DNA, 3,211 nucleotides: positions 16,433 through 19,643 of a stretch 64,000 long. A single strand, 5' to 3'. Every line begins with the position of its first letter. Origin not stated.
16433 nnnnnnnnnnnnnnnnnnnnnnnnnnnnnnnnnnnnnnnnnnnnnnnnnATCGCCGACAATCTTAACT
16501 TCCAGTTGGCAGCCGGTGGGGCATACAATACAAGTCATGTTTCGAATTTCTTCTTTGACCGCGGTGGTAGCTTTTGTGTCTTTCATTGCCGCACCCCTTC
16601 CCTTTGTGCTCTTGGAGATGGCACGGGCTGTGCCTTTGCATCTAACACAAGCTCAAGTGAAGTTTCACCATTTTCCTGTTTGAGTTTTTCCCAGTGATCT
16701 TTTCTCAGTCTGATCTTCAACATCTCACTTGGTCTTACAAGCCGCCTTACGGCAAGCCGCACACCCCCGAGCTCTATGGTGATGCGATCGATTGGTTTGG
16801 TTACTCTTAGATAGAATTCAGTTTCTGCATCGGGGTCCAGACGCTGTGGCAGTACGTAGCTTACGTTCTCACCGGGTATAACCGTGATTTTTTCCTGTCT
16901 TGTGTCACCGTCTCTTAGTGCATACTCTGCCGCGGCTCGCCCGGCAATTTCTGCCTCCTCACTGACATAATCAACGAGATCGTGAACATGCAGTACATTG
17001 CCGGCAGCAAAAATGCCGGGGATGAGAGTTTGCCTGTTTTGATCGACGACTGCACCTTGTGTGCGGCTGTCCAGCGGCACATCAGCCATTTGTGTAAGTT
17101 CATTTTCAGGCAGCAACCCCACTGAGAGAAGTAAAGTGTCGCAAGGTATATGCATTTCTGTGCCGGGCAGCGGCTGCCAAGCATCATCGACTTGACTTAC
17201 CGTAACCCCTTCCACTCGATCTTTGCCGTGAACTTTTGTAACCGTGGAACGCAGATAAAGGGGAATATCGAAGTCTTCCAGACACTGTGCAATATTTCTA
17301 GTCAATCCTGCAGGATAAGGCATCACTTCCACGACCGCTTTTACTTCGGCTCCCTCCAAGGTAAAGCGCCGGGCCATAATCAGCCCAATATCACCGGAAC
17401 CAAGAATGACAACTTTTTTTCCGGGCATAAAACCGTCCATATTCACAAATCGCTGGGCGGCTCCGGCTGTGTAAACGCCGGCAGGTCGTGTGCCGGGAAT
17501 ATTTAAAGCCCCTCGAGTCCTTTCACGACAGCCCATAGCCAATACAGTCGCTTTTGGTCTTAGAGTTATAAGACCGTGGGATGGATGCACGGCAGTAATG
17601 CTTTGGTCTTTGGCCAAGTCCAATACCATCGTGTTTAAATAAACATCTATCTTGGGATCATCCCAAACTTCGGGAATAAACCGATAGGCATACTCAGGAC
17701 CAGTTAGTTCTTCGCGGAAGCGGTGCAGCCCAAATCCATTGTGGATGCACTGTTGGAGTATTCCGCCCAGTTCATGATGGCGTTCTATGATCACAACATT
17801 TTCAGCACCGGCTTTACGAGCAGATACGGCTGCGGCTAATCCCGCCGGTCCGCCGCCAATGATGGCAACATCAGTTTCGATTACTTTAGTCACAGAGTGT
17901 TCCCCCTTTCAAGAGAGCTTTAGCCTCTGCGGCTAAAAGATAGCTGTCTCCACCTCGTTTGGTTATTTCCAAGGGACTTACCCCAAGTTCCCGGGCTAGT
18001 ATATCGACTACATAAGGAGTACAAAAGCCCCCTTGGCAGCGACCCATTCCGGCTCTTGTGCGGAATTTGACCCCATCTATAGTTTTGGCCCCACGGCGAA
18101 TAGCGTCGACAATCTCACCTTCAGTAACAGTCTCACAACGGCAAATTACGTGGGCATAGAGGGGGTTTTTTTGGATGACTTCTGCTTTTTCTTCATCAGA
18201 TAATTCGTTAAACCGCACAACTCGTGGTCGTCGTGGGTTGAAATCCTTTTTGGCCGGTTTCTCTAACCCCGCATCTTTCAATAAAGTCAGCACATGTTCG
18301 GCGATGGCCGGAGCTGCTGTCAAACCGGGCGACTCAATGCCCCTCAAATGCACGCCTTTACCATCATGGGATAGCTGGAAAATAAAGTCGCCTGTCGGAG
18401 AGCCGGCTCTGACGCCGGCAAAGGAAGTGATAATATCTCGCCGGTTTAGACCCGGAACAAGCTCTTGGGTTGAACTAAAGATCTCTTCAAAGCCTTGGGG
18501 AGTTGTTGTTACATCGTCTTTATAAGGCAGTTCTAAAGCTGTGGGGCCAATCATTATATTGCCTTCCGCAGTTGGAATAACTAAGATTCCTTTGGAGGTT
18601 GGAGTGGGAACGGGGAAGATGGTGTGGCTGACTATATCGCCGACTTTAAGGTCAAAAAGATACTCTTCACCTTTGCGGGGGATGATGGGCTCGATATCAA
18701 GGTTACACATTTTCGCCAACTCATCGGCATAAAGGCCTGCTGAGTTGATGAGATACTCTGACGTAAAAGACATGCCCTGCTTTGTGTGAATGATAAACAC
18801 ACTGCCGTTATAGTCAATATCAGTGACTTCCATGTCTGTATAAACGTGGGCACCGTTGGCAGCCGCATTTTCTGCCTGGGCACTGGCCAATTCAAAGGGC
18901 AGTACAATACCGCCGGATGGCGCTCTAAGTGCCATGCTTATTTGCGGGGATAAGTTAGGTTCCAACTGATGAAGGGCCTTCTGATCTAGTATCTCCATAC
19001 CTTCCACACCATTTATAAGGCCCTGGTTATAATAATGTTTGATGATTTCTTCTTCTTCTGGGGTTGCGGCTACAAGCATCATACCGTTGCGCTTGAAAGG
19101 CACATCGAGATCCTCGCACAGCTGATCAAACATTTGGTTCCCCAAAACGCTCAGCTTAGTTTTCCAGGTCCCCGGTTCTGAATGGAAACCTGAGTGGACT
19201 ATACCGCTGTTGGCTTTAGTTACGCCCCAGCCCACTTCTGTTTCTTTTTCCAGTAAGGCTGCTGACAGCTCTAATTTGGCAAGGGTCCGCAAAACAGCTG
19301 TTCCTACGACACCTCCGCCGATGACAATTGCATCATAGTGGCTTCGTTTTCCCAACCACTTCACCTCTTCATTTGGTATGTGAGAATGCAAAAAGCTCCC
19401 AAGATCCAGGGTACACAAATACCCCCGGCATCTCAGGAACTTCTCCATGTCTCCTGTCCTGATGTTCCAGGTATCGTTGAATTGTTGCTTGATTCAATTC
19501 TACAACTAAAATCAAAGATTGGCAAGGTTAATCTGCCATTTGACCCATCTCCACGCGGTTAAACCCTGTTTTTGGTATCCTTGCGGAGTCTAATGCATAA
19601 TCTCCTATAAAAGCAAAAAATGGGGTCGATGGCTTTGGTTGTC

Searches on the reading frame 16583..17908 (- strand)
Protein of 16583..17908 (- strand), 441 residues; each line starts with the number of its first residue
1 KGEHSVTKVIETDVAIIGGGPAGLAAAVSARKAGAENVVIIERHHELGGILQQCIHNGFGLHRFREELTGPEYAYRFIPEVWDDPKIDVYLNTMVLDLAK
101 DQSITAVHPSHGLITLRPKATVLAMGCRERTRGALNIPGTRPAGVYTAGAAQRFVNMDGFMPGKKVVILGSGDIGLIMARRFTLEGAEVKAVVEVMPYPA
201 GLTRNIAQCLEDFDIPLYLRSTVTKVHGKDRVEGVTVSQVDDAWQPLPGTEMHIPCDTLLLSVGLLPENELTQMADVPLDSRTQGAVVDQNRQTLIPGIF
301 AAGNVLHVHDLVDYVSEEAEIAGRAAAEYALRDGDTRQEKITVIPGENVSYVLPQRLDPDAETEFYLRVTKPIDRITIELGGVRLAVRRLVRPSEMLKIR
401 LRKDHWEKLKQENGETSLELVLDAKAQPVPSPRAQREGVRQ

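Call 61: search_protein_families(library=pfam, proteins=[window:16583-17908:-], max_evalue=0.00001)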
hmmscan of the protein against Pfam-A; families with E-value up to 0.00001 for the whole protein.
window:16583-17908:- (441 aa): 10 families
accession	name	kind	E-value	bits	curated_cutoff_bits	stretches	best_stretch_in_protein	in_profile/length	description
PF07992.20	Pyr_redox_2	-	4.3e-32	112.1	26.1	1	13-313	2-278/291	Pyridine nucleotide-disulphide oxidoreductase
PF13738.12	Pyr_redox_3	-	7.6e-15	55.4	30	1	16-303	2-305/305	Pyridine nucleotide-disulphide oxidoreductase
PF00890.30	FAD_binding_2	-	4.5e-11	43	20.4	1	13-49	1-36/414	FAD binding domain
PF12831.13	FAD_oxidored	-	9.4e-11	42.1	27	1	13-51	1-38/416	FAD dependent oxidoreductase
PF00070.33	Pyr_redox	-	1.4e-10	42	22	1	165-238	1-80/82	Pyridine nucleotide-disulphide oxidoreductase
PF13450.12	NAD_binding_8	-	2.5e-08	34.5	21.9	1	16-54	1-38/68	NAD(P)-binding Rossmann-like domain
PF01266.30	DAO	-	8.7e-08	32.5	27.9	1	13-113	1-108/353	FAD dependent oxidoreductase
PF03486.20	HI0933_like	-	1.7e-07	31.4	50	0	13-48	2-36/244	HI0933-like protein Rossmann domain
PF01946.23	Thi4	-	3.5e-07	30.1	26.2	1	6-49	12-55/235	Thi4 family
PF01494.25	FAD_binding_3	-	4.6e-06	26.5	22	0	11-46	1-35/349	FAD binding domain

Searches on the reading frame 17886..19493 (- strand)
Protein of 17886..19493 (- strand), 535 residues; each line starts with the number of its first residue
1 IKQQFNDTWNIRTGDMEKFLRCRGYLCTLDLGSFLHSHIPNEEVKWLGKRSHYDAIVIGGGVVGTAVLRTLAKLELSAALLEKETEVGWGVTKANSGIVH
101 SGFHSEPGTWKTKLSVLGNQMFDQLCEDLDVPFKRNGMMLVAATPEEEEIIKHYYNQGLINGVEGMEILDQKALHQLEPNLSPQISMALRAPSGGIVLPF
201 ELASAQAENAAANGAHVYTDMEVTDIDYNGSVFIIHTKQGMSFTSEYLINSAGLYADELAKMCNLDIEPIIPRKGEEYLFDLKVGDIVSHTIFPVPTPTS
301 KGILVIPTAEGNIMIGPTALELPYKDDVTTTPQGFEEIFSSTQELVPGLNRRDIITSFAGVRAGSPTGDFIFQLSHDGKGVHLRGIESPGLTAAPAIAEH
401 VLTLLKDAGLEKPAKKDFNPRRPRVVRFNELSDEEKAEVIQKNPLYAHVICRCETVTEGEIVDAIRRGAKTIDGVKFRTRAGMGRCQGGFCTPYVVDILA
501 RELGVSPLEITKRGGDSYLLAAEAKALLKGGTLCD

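Call 61: search_protein_families(library=pfam, proteins=[window:17886-19493:-], max_evalue=0.00001)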
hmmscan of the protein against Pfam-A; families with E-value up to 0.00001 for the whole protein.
window:17886-19493:- (535 aa): 2 families
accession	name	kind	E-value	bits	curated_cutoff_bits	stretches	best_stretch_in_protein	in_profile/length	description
PF01266.30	DAO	-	2.3e-65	221.9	27.9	1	54-401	1-350/353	FAD dependent oxidoreductase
PF04324.20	Fer2_BFD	-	2.5e-16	60.2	26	1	449-501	1-50/50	BFD-like [2Fe-2S] binding domain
